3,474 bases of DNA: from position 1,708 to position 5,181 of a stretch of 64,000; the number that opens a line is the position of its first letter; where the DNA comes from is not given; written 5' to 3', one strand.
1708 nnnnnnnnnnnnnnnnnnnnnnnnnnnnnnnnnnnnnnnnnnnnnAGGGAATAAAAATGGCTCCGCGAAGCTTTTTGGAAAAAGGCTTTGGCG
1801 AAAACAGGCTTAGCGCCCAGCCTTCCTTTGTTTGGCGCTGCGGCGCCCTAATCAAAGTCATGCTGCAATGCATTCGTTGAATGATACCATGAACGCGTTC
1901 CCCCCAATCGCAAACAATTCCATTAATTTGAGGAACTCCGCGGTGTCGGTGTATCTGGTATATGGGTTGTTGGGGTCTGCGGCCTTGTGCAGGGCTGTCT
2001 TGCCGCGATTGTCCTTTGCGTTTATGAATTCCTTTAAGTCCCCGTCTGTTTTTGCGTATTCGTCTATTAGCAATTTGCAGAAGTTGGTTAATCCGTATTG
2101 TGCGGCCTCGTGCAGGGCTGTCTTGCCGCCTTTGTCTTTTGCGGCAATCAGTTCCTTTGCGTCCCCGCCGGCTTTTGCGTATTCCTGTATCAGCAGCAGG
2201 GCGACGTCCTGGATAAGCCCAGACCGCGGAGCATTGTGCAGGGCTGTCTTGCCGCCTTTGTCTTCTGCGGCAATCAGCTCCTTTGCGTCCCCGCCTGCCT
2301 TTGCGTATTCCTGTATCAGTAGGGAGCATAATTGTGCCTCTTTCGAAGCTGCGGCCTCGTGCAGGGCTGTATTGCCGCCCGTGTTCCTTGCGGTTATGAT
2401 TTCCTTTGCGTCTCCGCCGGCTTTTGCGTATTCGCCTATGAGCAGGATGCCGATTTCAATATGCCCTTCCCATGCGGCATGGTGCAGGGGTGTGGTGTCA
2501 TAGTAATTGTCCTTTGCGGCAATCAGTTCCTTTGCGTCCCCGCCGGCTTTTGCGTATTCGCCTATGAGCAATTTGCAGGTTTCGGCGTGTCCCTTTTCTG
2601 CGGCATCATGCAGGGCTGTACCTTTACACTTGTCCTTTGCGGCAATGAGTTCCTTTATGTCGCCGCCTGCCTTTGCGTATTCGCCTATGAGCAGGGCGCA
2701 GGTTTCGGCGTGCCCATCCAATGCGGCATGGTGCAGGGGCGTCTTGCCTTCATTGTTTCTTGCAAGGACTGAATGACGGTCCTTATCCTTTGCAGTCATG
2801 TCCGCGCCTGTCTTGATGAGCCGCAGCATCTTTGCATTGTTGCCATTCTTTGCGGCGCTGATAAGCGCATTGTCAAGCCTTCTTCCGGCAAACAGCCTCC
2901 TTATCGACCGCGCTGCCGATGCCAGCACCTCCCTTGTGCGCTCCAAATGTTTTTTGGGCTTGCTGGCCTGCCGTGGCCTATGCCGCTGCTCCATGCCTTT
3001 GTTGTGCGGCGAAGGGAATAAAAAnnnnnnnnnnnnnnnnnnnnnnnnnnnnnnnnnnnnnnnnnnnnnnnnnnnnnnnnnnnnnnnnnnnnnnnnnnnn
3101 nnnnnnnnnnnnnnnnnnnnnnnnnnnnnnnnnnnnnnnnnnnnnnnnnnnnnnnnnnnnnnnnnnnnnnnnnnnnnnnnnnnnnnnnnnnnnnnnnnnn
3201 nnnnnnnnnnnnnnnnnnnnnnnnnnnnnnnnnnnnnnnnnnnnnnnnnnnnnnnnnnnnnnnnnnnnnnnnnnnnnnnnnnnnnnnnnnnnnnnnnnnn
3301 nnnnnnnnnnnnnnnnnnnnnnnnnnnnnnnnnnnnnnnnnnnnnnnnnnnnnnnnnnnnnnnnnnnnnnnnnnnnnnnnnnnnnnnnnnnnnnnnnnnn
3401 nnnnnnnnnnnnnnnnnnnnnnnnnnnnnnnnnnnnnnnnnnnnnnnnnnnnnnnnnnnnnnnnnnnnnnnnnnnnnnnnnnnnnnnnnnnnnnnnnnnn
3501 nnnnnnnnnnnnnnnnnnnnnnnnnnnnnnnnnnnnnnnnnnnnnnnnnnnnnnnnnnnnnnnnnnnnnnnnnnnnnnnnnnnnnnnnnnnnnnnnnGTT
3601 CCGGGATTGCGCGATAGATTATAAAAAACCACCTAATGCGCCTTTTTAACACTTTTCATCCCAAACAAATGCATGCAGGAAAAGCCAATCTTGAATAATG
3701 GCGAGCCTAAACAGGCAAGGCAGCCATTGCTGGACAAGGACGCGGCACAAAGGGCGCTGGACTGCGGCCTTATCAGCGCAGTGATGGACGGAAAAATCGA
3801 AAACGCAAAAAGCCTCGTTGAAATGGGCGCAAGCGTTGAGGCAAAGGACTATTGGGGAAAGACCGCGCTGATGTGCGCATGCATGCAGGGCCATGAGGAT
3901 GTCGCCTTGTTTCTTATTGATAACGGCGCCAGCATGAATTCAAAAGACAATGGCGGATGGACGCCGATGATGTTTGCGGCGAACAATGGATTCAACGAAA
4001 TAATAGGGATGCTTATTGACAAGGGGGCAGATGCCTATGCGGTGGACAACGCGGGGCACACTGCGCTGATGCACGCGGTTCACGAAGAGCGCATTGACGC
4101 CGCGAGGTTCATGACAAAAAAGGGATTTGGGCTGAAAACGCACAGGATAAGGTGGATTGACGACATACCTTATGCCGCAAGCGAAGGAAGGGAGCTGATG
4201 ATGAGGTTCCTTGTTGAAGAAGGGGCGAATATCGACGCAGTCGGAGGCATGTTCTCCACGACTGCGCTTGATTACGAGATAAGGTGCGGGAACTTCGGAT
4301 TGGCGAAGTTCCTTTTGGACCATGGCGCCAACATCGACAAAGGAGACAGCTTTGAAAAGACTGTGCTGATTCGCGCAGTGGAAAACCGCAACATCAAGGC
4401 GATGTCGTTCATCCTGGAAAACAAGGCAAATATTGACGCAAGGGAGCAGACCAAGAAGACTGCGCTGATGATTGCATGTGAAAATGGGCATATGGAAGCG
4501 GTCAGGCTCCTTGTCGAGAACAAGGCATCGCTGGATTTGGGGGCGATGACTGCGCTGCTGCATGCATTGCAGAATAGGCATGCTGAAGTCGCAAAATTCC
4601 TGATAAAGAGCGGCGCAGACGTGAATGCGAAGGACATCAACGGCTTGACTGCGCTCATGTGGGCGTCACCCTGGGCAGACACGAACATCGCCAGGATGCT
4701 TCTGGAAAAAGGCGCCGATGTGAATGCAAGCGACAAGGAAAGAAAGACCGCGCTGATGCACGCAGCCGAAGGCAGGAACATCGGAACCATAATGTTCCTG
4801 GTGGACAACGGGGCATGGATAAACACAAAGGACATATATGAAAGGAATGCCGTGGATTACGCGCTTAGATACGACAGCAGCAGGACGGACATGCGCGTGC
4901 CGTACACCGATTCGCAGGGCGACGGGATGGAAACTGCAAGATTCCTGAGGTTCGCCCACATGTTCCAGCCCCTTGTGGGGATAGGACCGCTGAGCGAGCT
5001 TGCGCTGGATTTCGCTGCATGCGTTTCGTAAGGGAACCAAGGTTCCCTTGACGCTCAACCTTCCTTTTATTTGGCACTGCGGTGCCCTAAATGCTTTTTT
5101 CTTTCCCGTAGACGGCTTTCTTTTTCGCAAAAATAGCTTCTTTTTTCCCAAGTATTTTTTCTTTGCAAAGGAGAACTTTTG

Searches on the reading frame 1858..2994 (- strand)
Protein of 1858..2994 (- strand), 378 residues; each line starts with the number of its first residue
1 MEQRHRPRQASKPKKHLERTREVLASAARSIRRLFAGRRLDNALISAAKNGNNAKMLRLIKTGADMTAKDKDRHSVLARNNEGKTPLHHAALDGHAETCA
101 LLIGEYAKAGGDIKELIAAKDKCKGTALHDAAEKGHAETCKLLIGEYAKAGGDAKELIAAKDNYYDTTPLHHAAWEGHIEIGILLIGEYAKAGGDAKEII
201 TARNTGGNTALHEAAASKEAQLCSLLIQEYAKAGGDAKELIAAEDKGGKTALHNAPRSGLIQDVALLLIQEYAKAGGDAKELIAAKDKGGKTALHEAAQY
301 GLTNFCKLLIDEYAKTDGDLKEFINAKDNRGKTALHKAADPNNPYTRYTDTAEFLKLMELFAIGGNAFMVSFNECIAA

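Call 95: search_protein_families(library=pfam, proteins=[window:1858-2994:-], max_evalue=0.0001)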
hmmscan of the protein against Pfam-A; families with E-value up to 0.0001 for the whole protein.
window:1858-2994:- (378 aa): 6 families
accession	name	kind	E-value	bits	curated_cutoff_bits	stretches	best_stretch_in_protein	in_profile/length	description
PF12796.13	Ank_2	-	4e-39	133.5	27.3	5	44-146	1-81/90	Ankyrin repeats (3 copies)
PF00023.36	Ank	-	2.6e-30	103.2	21.1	0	83-105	2-23/33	Ankyrin repeat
PF13637.12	Ank_4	-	6e-24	84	22.7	1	128-185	1-49/50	Ankyrin repeats (many copies)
PF13606.12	Ank_3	-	5e-21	72.7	22.3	0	83-104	2-23/30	Ankyrin repeat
PF13857.12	Ank_5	-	3.7e-18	65.8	27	0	163-212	13-54/56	Ankyrin repeats (many copies)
PF24521.3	Ank_KRIT1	-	1.5e-05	25.2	80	0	156-228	36-106/149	KRIT1 ankyrin-repeats domain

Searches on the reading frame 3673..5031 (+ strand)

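Call 95: search_protein_families(library=pfam, proteins=[window:3673-5031:+], max_evalue=0.0001)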
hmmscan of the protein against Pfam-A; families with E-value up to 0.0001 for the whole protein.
window:3673-5031:+ (452 aa): 7 families
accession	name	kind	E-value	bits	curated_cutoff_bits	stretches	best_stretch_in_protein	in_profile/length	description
PF12796.13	Ank_2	-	5.1e-68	226.1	27.3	6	232-321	1-90/90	Ankyrin repeats (3 copies)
PF00023.36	Ank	-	2.7e-58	191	21.1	4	62-93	2-33/33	Ankyrin repeat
PF13637.12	Ank_4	-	7.5e-52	172.6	22.7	5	34-82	2-50/50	Ankyrin repeats (many copies)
PF13606.12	Ank_3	-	3.1e-45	146.7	22.3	0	95-122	2-29/30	Ankyrin repeat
PF13857.12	Ank_5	-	6.8e-34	116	27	3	343-397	1-56/56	Ankyrin repeats (many copies)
PF23745.1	ANK_LRRK2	-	2.3e-09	37.7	27.5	0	206-290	42-121/130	LRRK2 ANK repeat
PF24521.3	Ank_KRIT1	-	1.5e-05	25.1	80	0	33-117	22-107/149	KRIT1 ankyrin-repeats domain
